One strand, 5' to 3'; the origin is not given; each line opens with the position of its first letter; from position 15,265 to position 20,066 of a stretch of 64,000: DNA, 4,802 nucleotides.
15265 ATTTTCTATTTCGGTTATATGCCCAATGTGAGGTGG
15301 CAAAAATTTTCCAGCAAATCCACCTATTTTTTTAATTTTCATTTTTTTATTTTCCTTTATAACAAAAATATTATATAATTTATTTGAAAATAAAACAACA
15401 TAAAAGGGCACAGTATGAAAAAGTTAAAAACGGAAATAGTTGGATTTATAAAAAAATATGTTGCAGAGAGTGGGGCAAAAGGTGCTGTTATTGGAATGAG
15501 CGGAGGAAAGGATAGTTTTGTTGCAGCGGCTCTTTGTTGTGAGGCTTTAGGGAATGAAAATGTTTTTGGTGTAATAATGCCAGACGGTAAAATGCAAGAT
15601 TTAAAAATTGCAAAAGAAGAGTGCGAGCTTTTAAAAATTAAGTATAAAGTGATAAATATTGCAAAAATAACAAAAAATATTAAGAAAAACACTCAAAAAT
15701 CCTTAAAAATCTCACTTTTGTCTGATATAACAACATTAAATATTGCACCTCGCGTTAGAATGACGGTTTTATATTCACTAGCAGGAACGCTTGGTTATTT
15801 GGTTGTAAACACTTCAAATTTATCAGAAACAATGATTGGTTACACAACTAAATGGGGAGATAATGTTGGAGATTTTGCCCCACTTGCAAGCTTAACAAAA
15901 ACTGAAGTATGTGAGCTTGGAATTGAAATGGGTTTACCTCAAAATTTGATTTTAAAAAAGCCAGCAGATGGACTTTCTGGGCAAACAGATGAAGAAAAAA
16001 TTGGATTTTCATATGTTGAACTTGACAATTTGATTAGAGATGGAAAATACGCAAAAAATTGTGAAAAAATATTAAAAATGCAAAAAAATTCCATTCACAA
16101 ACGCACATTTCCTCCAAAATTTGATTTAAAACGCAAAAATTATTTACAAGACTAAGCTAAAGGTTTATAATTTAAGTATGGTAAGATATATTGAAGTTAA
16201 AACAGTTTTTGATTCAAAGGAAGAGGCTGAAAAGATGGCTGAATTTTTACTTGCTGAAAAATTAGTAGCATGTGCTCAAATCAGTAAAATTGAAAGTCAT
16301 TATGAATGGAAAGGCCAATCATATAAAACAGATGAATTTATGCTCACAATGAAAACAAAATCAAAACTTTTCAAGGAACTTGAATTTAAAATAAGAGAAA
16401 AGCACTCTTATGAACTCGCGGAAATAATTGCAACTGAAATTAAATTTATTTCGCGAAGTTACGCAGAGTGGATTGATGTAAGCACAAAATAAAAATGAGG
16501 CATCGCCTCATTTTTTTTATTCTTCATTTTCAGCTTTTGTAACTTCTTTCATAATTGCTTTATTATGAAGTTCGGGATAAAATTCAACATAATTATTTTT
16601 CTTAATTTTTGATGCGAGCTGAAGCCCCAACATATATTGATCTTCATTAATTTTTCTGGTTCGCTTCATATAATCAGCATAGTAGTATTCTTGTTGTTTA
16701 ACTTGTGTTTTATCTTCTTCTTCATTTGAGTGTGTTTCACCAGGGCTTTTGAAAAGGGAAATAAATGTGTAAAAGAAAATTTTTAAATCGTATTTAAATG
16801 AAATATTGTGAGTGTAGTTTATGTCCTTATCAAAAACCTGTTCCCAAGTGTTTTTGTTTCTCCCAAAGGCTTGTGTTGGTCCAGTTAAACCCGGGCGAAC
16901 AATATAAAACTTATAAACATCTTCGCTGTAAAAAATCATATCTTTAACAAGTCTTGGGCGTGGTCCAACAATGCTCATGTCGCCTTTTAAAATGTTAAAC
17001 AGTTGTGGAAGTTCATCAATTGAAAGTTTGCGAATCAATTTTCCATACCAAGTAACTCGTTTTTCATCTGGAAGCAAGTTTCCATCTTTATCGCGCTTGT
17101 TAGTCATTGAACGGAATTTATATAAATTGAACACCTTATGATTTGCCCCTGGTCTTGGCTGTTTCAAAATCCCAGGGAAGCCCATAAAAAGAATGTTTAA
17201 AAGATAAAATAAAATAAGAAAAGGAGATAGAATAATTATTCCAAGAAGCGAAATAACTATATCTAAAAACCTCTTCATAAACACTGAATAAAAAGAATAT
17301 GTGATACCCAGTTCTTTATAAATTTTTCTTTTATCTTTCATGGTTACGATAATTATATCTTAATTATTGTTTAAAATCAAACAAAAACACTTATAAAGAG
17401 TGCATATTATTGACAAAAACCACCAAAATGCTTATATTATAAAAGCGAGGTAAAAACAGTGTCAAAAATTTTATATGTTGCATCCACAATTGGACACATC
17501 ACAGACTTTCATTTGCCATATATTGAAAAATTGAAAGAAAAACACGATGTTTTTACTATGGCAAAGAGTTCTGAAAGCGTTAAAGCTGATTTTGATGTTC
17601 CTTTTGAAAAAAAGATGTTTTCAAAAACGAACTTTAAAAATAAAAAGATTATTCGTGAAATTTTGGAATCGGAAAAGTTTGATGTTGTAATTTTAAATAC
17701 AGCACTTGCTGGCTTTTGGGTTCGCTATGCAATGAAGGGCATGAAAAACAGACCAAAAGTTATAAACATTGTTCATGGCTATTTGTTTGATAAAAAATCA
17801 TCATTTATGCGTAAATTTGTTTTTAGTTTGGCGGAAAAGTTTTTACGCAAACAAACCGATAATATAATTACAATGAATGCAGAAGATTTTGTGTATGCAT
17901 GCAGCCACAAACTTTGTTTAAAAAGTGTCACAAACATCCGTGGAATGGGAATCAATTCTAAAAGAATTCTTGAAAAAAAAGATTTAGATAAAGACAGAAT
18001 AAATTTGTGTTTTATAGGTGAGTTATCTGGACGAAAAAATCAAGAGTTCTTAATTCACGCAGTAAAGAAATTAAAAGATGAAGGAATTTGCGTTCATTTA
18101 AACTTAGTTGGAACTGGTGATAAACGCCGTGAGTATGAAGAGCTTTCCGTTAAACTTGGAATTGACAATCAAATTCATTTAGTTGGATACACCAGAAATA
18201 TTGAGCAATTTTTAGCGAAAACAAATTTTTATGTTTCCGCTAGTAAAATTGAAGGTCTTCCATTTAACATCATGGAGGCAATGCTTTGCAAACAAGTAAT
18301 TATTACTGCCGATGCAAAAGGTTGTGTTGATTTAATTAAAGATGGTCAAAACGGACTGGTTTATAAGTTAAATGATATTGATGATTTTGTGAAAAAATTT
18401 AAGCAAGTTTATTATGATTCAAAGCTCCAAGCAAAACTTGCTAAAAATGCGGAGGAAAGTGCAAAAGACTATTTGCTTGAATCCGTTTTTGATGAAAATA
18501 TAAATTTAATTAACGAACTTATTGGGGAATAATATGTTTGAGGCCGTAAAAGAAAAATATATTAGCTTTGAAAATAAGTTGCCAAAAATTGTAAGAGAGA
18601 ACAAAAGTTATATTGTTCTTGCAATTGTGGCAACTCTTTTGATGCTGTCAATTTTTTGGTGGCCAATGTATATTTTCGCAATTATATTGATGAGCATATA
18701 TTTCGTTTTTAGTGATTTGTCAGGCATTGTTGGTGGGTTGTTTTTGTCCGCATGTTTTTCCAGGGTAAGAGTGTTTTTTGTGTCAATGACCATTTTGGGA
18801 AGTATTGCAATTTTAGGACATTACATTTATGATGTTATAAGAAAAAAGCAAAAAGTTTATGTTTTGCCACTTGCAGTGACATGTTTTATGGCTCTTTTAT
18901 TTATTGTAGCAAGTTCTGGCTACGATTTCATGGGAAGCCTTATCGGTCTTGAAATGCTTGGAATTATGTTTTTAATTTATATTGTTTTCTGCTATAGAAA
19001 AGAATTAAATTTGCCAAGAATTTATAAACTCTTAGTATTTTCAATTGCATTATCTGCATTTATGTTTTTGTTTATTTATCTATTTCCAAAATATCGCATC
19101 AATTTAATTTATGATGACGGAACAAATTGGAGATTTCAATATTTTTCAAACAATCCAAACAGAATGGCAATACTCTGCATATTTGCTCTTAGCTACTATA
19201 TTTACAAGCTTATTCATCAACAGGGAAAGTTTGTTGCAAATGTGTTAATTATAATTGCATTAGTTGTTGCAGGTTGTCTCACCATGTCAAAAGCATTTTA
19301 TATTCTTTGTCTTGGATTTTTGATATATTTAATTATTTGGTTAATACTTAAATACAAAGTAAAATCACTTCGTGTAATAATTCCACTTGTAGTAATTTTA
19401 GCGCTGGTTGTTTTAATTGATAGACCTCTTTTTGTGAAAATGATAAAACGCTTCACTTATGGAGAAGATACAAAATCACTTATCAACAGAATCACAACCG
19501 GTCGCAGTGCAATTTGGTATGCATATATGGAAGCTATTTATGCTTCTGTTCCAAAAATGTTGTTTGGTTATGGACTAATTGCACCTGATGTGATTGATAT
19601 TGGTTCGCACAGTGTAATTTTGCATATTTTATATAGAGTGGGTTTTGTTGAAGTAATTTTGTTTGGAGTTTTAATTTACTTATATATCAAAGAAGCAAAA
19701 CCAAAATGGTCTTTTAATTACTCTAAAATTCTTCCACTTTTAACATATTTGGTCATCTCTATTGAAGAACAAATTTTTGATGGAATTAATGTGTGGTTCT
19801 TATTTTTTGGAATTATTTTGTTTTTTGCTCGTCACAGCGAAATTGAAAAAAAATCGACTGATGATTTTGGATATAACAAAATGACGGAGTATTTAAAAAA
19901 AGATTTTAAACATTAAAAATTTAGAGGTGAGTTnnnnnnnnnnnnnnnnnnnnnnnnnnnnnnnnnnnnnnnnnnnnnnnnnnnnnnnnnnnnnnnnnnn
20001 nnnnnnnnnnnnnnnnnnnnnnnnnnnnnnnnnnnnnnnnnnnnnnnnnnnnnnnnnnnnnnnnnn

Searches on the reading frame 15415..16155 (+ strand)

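Call 49: search_protein_families(library=pfam, proteins=[window:15415-16155:+], max_evalue=0.0001)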
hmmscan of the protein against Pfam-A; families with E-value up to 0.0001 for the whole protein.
window:15415-16155:+ (246 aa): 2 families
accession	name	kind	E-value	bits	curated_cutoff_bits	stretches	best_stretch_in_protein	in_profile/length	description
PF02540.23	NAD_synthase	-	4e-60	203.4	21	1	7-232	4-241/242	NAD synthase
PF06508.19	QueC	-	4.9e-05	23.4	22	0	24-97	2-76/210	Queuosine biosynthesis protein QueC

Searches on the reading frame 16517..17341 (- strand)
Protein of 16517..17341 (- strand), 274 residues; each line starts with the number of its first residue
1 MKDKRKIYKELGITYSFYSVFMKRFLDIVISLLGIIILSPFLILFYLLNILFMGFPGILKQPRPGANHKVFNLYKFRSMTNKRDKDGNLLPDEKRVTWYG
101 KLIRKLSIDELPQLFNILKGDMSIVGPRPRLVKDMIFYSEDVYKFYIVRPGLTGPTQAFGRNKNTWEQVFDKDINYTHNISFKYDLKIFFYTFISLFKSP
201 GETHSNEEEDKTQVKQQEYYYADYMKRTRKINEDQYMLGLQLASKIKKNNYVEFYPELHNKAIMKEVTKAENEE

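Call 49: search_protein_families(library=pfam, proteins=[window:16517-17341:-], max_evalue=0.0001)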
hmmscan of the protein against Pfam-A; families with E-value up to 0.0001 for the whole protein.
window:16517-17341:- (274 aa): 1 family
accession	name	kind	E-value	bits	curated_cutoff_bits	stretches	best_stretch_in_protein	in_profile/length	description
PF02397.22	Bac_transf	-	3.6e-52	176.9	27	1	23-197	1-178/179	Bacterial sugar transferase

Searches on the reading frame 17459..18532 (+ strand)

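Call 49: search_protein_families(library=pfam, proteins=[window:17459-18532:+], max_evalue=0.0001)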
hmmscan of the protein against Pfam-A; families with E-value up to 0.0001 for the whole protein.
window:17459-18532:+ (357 aa): 5 families
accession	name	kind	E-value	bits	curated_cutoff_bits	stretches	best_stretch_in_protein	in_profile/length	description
PF00534.26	Glycos_transf_1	-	7.9e-32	110.6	26.4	1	169-333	4-171/172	Glycosyl transferases group 1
PF13692.12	Glyco_trans_1_4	-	8.6e-27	94.6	27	1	182-318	3-140/142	Glycosyl transferases group 1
PF13439.12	Glyco_transf_4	-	2e-05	25.1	28.5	1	46-138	45-139/170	Glycosyltransferase Family 4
PF13524.12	Glyco_trans_1_2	-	2.2e-05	24.9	25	1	196-334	3-128/144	Glycosyl transferase-like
PF13477.12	Glyco_trans_4_2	-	3.9e-05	24.3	23.4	0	3-139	1-138/139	Glycosyl transferase 4-like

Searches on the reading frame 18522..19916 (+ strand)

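Call 49: search_protein_families(library=pfam, proteins=[window:18522-19916:+], max_evalue=0.0001)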
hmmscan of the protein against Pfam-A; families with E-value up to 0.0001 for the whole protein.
window:18522-19916:+ (464 aa): 0 families

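Call 66: search_protein_families(library=pfam, proteins=[window:18522-19916:+], max_evalue=0.01)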
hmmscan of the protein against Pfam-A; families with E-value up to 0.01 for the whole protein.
window:18522-19916:+ (464 aa): 1 family
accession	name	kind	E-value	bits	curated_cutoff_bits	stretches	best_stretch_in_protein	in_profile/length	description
PF04932.20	Wzy_C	-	0.00093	19.4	31.7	1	243-381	2-148/149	O-Antigen ligase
